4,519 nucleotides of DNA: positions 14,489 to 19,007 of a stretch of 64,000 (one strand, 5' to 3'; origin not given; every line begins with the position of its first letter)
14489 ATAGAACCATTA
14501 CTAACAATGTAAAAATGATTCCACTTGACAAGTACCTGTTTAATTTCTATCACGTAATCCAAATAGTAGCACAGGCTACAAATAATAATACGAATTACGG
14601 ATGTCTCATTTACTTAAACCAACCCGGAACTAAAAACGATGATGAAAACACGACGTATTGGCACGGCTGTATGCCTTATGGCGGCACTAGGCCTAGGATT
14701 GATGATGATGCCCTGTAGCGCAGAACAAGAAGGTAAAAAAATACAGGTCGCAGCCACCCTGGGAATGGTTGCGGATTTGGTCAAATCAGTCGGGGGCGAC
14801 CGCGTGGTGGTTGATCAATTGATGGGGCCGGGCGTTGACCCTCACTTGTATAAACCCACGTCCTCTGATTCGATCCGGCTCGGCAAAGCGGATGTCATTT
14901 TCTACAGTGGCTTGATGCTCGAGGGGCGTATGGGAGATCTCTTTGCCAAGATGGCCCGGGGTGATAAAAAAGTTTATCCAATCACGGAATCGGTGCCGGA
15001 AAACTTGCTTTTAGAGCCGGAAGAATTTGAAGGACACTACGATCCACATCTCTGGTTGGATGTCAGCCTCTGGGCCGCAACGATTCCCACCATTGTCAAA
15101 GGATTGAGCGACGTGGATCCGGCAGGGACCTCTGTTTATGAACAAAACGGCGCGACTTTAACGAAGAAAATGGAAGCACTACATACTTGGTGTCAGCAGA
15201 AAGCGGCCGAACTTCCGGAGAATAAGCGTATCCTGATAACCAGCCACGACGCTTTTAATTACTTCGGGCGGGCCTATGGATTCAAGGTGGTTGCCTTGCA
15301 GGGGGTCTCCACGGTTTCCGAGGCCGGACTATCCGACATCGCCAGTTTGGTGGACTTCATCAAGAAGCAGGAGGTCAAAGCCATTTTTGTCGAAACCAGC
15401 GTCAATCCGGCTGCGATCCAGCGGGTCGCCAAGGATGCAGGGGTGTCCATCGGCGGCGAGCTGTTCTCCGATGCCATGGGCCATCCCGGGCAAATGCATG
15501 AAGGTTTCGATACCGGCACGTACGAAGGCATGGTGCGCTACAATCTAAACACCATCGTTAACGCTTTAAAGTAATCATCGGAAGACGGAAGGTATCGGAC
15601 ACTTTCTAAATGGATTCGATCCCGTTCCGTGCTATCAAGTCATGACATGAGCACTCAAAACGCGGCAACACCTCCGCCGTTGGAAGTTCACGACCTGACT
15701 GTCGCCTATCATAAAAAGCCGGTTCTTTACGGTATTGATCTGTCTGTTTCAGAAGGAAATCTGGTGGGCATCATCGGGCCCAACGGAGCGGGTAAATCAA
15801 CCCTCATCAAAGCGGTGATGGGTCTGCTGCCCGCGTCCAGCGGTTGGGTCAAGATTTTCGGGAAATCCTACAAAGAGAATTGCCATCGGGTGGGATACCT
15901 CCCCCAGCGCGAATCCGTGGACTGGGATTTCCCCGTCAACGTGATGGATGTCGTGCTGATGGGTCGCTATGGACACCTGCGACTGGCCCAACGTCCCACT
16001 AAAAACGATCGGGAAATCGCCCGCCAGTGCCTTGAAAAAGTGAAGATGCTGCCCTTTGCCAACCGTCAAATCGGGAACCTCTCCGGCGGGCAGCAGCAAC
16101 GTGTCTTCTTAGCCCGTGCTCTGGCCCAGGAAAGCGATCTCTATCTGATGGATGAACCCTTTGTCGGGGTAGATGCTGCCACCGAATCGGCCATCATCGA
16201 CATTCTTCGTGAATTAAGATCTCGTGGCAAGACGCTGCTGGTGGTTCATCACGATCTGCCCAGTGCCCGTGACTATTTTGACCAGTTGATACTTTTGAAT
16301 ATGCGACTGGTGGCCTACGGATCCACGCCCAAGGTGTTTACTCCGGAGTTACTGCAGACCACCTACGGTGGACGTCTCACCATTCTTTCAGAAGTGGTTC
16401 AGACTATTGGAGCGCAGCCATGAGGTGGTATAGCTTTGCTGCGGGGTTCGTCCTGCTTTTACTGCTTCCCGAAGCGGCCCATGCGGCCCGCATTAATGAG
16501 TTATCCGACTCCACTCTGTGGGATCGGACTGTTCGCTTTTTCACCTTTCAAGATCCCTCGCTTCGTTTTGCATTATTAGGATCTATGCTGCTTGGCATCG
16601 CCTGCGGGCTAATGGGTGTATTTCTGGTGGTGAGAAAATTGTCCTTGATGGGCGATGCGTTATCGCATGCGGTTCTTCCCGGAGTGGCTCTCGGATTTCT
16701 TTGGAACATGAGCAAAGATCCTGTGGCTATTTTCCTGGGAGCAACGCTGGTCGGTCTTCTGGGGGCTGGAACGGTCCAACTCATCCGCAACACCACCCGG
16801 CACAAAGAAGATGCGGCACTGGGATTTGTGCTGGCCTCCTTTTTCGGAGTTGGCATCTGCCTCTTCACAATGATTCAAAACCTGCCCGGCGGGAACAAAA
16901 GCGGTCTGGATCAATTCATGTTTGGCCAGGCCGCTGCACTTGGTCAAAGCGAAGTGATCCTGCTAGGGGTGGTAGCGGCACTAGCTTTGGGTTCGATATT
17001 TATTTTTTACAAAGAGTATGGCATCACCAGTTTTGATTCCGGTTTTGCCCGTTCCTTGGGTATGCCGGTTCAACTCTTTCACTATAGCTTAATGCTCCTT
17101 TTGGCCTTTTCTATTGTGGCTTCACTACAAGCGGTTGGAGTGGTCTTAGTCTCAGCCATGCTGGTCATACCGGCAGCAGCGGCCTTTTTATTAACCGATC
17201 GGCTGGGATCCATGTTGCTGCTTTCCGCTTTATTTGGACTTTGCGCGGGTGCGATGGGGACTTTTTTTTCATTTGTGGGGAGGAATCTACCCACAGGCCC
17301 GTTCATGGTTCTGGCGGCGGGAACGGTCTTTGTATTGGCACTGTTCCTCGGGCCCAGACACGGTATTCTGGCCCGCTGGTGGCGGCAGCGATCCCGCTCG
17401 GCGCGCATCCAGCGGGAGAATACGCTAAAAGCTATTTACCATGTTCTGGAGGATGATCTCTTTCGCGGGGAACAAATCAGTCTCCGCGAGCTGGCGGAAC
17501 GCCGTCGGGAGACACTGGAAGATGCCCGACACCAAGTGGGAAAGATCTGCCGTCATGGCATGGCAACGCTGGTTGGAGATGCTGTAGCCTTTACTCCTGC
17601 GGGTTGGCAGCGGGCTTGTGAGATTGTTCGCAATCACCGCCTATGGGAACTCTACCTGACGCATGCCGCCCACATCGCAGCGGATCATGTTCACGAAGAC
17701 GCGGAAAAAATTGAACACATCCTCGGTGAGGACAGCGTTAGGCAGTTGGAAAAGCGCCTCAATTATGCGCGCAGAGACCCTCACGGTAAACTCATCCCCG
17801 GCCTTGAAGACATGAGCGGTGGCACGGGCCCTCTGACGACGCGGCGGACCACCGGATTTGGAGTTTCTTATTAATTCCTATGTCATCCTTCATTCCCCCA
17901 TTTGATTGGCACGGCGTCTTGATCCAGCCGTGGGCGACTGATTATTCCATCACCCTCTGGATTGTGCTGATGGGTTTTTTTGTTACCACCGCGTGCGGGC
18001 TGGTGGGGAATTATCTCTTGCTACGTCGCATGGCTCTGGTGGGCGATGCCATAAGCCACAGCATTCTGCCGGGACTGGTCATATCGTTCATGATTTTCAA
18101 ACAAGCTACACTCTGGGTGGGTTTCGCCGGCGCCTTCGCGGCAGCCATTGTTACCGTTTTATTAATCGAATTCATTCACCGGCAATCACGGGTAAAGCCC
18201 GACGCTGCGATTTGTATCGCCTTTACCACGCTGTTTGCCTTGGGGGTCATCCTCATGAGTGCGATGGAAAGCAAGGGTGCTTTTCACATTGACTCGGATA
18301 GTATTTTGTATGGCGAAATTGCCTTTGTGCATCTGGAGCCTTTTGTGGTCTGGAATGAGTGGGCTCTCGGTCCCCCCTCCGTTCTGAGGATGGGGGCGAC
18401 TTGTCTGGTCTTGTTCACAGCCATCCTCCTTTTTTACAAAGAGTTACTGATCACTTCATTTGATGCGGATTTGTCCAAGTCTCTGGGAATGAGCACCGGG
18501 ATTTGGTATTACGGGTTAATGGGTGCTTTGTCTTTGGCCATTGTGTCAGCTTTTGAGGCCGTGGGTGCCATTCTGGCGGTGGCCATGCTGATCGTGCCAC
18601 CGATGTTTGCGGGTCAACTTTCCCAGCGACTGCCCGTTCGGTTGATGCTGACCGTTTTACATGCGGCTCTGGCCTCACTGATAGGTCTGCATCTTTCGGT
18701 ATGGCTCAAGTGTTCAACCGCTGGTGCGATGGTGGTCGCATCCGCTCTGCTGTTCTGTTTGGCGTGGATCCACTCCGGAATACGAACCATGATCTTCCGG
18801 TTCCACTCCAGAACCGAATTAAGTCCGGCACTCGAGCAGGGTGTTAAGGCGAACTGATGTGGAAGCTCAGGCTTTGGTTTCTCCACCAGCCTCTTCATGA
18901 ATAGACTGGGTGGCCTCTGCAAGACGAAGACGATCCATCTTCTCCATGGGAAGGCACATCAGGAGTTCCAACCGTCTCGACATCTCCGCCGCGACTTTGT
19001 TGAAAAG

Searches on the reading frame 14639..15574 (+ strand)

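Call 28: search_protein_families(library=pfam, proteins=[window:14639-15574:+], max_evalue=0.00001)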
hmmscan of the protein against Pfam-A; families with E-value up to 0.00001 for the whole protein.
window:14639-15574:+ (311 aa): 1 family
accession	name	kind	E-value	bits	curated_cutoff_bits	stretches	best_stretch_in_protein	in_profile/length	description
PF01297.22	ZnuA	-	3.4e-77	259.9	29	1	37-309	1-263/263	Zinc-uptake complex component A periplasmic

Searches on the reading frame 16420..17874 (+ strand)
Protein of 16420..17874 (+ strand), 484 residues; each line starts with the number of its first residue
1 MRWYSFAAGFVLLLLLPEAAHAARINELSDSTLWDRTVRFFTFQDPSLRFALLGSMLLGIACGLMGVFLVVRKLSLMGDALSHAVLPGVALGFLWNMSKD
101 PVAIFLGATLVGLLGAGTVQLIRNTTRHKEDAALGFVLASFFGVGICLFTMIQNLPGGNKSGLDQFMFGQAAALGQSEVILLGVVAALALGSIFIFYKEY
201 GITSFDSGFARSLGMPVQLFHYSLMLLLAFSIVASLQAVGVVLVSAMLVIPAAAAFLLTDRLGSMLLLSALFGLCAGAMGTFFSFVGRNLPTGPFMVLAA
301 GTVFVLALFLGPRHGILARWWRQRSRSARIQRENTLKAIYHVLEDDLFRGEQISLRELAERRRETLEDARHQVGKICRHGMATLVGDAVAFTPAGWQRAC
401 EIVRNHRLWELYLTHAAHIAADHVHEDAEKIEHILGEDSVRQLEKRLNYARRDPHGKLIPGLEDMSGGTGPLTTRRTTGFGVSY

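Call 28: search_protein_families(library=pfam, proteins=[window:16420-17874:+], max_evalue=0.00001)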
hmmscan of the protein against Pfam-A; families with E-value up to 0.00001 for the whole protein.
window:16420-17874:+ (484 aa): 2 families
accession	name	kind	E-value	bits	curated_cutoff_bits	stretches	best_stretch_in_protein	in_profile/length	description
PF00950.22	ABC-3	-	2.2e-68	231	20.1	1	46-310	3-257/258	ABC 3 transport family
PF02742.21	Fe_dep_repr_C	-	2.7e-21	75.8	27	1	392-460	1-69/70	Iron dependent repressor, metal binding and dimerisation domain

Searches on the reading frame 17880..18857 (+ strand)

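Call 28: search_protein_families(library=pfam, proteins=[window:17880-18857:+], max_evalue=0.00001)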
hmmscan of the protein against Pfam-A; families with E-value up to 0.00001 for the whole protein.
window:17880-18857:+ (325 aa): 1 family
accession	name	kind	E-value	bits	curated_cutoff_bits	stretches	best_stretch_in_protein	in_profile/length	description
PF00950.22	ABC-3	-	1.4e-45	156.3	20.1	1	22-297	2-256/258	ABC 3 transport family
